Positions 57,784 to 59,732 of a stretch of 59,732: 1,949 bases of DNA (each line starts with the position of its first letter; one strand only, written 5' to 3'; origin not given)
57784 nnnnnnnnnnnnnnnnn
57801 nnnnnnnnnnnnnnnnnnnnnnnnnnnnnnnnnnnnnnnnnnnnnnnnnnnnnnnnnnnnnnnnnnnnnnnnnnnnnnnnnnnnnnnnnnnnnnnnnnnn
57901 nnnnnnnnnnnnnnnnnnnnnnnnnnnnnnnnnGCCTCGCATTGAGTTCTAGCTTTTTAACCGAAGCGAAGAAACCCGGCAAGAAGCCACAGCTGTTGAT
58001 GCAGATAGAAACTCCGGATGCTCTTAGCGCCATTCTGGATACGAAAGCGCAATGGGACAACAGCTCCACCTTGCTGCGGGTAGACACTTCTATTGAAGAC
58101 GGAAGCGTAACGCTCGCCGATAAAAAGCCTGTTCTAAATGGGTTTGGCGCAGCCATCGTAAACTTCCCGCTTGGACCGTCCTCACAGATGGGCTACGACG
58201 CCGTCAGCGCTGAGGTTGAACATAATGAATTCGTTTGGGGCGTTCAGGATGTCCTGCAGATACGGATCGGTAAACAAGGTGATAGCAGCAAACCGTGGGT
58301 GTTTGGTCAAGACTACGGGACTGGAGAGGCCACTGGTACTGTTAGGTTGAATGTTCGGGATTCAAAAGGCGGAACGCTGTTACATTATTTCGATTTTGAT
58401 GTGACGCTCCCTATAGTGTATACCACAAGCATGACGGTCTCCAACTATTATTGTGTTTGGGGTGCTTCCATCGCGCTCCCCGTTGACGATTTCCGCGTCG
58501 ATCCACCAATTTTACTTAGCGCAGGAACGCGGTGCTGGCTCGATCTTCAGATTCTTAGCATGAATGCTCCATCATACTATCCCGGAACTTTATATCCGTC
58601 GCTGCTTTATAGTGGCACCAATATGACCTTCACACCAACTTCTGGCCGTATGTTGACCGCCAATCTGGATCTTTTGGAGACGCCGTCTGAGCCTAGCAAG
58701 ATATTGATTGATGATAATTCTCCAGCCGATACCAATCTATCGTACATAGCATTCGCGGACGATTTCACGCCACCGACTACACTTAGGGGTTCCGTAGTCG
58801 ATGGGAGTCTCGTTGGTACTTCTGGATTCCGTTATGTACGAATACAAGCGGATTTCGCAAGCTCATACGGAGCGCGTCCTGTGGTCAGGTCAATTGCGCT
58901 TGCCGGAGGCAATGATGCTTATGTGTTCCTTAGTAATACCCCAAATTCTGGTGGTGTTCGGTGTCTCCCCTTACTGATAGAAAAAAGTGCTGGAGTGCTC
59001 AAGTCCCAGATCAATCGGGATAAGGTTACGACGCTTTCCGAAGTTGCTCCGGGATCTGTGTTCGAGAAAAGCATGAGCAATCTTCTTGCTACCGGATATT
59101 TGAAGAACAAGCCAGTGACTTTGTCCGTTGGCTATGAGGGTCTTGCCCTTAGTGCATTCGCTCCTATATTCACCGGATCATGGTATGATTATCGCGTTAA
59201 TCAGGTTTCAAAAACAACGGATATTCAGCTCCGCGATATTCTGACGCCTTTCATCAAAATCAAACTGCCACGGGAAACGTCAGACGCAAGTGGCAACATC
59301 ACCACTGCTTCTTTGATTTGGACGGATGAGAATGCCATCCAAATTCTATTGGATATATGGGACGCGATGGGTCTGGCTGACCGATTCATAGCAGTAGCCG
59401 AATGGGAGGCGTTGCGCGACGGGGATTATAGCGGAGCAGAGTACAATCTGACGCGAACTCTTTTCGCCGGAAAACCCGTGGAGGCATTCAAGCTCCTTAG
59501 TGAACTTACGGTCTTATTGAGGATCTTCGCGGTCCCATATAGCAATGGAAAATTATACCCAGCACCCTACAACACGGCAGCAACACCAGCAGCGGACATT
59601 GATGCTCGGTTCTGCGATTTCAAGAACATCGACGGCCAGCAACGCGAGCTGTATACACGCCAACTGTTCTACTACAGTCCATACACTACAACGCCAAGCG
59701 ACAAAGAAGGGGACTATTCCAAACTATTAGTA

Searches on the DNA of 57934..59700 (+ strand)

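Call 91: search_dna_similar(query=window:57934-59700:+, collection=phages, mode=distant, max_rows=10)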
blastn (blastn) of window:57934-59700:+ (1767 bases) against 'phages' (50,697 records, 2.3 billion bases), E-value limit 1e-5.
No match.
